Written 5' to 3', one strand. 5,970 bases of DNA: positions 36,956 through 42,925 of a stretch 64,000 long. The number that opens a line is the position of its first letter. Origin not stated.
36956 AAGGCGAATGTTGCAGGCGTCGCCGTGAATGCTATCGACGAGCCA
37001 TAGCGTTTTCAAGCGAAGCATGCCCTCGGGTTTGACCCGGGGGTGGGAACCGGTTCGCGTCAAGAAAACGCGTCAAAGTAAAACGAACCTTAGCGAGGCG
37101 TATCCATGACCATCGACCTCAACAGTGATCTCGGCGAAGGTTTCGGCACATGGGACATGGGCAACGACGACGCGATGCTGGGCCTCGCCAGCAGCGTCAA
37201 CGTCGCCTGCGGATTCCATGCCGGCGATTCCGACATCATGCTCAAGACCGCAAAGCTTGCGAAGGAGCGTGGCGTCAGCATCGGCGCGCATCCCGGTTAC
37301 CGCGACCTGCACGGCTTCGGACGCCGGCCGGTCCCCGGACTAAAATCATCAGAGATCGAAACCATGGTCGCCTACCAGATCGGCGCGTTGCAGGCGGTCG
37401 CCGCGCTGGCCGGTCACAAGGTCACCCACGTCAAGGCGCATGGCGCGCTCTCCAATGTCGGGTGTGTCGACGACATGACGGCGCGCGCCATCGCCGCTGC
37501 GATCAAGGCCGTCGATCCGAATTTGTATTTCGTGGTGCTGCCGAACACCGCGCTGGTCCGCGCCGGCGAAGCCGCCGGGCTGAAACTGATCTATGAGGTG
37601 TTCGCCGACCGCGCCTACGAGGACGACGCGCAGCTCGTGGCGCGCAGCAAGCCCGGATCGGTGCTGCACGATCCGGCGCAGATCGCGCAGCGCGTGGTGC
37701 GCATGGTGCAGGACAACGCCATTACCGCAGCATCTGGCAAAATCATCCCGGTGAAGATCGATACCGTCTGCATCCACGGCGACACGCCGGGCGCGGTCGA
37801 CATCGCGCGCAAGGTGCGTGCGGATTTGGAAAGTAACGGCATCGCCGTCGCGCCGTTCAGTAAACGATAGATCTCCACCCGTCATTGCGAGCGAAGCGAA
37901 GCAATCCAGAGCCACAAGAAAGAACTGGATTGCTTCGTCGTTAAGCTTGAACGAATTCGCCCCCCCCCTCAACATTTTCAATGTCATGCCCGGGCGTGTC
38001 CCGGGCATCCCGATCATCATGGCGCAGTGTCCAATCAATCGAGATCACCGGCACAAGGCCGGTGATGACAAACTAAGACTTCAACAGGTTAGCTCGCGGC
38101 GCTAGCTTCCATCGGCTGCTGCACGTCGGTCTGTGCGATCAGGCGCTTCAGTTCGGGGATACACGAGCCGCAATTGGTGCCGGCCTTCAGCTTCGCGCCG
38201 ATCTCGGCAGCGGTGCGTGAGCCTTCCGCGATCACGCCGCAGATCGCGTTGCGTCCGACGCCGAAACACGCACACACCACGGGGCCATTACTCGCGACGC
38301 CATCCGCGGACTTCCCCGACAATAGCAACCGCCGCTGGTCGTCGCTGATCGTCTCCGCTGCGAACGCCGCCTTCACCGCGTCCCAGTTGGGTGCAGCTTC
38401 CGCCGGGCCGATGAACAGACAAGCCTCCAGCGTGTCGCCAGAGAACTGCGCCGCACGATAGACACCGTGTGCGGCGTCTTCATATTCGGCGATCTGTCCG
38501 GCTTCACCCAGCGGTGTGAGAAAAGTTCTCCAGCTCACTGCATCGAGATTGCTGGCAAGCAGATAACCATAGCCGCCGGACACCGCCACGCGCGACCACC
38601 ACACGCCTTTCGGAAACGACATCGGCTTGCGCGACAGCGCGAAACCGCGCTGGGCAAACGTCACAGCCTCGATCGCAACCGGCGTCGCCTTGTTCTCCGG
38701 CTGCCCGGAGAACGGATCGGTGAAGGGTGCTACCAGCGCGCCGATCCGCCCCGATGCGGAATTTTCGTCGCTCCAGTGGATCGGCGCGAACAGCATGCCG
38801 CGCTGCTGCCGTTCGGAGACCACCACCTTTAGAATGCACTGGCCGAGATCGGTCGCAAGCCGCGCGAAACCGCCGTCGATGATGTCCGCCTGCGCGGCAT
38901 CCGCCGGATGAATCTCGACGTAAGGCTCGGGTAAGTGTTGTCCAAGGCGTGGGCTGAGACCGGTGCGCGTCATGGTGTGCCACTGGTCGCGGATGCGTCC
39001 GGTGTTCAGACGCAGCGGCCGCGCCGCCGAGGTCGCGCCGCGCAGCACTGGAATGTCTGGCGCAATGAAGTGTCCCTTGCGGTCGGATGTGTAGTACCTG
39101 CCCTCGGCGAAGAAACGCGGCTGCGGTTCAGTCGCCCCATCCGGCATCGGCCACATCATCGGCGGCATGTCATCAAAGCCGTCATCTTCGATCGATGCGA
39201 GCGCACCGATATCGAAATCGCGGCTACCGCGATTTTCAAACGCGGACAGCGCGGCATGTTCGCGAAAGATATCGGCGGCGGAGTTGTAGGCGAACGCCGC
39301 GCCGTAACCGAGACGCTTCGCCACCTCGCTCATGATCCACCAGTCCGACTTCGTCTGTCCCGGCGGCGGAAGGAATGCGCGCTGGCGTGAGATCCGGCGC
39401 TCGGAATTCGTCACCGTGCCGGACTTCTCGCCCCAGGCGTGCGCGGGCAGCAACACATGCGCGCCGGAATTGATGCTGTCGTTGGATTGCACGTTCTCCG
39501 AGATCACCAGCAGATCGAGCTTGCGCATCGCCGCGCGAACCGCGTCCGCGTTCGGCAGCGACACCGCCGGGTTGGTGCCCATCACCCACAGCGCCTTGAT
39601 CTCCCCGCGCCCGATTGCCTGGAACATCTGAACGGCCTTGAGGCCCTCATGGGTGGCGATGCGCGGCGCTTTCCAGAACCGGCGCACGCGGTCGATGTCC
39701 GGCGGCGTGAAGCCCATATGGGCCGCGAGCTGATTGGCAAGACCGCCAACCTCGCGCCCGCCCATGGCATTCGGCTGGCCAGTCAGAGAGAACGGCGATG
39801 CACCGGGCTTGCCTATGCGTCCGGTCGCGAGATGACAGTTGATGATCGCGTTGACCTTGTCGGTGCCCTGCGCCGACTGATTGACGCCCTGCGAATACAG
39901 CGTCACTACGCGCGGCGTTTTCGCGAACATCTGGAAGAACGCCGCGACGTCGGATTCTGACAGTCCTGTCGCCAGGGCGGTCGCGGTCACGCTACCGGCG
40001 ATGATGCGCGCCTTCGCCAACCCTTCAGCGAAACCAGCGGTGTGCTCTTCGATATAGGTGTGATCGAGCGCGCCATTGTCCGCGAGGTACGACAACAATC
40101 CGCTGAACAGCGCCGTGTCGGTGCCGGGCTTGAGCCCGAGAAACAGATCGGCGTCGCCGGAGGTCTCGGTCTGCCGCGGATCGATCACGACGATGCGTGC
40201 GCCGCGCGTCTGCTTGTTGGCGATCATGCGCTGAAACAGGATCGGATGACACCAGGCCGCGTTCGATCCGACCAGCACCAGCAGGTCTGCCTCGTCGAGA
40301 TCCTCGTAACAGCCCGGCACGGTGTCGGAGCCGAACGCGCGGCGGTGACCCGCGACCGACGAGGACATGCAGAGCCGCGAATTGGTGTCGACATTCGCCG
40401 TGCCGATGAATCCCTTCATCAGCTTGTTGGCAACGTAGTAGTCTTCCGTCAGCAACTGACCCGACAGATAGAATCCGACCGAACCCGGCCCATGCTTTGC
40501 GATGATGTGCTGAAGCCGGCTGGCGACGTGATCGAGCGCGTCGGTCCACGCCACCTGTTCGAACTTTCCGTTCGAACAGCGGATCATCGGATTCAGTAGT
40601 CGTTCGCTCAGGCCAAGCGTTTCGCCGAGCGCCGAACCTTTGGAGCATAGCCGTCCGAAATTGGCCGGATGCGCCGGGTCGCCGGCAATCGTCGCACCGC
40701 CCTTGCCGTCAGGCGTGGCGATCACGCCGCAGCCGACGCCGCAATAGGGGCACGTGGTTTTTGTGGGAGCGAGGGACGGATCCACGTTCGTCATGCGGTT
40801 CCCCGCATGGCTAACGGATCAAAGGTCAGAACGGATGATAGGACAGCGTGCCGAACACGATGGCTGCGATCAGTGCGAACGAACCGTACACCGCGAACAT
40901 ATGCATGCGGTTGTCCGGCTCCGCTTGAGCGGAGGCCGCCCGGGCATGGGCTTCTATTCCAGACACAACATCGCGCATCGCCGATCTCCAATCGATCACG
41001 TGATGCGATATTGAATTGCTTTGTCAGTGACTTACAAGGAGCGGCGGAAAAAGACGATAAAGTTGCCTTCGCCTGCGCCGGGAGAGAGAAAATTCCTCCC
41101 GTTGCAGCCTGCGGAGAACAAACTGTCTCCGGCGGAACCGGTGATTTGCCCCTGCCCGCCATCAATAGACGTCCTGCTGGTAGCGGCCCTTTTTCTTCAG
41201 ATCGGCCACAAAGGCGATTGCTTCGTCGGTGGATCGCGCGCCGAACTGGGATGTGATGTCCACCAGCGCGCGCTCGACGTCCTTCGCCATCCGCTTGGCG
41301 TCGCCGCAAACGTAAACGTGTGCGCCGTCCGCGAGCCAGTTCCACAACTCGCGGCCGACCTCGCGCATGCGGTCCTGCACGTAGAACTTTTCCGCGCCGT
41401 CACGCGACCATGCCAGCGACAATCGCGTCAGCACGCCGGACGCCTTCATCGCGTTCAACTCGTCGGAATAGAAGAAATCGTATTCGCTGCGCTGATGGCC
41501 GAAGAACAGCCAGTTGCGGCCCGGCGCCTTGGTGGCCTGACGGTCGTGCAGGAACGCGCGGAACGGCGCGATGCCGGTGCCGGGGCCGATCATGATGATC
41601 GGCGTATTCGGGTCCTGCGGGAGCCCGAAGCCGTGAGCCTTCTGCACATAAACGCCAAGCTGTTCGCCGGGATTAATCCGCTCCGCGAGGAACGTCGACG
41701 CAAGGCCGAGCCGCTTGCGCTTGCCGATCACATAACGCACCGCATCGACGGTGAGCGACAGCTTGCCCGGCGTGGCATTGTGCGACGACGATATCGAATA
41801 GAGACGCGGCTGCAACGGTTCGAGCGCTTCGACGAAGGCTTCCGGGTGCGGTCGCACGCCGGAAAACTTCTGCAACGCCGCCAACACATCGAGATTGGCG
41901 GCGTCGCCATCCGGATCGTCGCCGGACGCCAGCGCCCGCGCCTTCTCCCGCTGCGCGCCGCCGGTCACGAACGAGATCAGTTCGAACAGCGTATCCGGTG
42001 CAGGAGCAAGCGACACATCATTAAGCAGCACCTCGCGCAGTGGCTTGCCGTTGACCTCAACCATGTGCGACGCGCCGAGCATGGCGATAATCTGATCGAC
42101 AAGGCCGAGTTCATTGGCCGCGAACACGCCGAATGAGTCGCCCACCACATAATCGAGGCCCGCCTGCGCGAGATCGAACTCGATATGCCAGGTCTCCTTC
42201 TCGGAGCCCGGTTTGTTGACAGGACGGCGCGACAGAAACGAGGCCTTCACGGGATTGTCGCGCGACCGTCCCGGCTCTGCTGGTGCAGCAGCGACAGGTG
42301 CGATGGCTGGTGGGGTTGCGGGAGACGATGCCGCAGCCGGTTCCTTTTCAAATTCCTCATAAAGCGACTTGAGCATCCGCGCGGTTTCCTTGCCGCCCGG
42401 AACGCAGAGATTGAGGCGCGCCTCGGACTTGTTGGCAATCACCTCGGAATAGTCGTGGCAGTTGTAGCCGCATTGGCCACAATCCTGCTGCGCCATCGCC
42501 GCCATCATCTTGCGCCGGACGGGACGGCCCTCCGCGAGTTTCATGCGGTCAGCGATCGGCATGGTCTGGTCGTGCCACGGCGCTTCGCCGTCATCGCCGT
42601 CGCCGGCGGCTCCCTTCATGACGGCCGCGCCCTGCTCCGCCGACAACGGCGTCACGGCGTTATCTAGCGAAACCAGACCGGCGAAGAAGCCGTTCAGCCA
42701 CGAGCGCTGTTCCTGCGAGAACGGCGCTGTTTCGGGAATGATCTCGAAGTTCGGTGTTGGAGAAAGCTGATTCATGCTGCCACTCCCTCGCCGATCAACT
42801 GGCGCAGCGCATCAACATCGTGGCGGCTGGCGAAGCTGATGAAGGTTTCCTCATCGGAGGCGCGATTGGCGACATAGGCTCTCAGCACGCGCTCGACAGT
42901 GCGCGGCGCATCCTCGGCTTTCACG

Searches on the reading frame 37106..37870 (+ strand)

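Call 24: search_protein_families(library=pfam, proteins=[window:37106-37870:+], max_evalue=0.001)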
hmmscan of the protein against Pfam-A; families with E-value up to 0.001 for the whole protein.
window:37106-37870:+ (254 aa): 1 family
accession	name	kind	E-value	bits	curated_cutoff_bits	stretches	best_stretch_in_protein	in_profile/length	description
PF03746.21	LamB_YcsF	-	9.7e-97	323.7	22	1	3-242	1-239/239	LamB/YcsF family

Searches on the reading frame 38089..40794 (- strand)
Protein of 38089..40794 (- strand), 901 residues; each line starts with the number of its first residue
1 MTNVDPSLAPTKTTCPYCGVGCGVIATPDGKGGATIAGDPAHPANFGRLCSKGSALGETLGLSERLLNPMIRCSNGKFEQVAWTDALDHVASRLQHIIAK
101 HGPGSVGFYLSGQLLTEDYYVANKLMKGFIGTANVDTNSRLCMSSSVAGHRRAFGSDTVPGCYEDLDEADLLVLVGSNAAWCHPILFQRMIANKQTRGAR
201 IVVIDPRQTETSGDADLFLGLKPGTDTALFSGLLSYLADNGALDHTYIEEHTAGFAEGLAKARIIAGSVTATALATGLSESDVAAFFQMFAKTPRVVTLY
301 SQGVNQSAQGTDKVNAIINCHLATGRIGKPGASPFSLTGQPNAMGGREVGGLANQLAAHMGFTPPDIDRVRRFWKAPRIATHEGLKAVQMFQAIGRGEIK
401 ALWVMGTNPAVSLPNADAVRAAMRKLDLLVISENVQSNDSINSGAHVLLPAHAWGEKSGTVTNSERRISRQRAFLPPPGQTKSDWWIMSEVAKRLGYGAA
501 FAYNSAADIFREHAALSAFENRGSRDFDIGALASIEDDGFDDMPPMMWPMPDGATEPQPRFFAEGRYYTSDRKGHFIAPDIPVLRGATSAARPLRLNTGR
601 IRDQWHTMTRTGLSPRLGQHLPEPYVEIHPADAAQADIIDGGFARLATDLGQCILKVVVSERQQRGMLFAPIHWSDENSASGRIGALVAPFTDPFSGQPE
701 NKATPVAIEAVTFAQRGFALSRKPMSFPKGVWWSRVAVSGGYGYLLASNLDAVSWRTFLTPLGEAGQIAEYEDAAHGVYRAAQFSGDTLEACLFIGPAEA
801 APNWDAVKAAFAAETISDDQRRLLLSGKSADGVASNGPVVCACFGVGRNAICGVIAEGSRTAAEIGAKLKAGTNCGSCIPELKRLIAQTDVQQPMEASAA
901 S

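Call 24: search_protein_families(library=pfam, proteins=[window:38089-40794:-], max_evalue=0.001)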
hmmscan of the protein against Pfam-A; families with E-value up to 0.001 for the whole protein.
window:38089-40794:- (901 aa): 4 families
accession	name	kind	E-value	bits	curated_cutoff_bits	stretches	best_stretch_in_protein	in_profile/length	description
PF00384.28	Molybdopterin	-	4.8e-76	256.5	24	1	65-494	1-353/353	Molybdopterin oxidoreductase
PF01568.27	Molydop_binding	-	1.2e-26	93.3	26.8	1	594-704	1-109/110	Molydopterin dinucleotide binding domain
PF04879.21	Molybdop_Fe4S4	-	2.4e-15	56.6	22.7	1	11-58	4-51/55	Molybdopterin oxidoreductase Fe4S4 domain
PF04324.20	Fer2_BFD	-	1e-12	48.6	26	1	839-887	1-49/50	BFD-like [2Fe-2S] binding domain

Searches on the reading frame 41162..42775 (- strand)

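Call 25: search_protein_families(library=pfam, proteins=[window:41162-42775:-], max_evalue=0.001)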
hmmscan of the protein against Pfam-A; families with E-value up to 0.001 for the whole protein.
window:41162-42775:- (537 aa): 3 families
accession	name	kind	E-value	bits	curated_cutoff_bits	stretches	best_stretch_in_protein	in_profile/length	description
PF00667.26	FAD_binding_1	-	1.5e-24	87.3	32.3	2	171-242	4-79/222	FAD binding domain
PF00175.26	NAD_binding_1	-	5.3e-17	62.9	22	1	395-501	1-108/109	Oxidoreductase NAD-binding domain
PF04060.18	FeS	-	0.00023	21.2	23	1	98-126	5-33/33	Putative Fe-S cluster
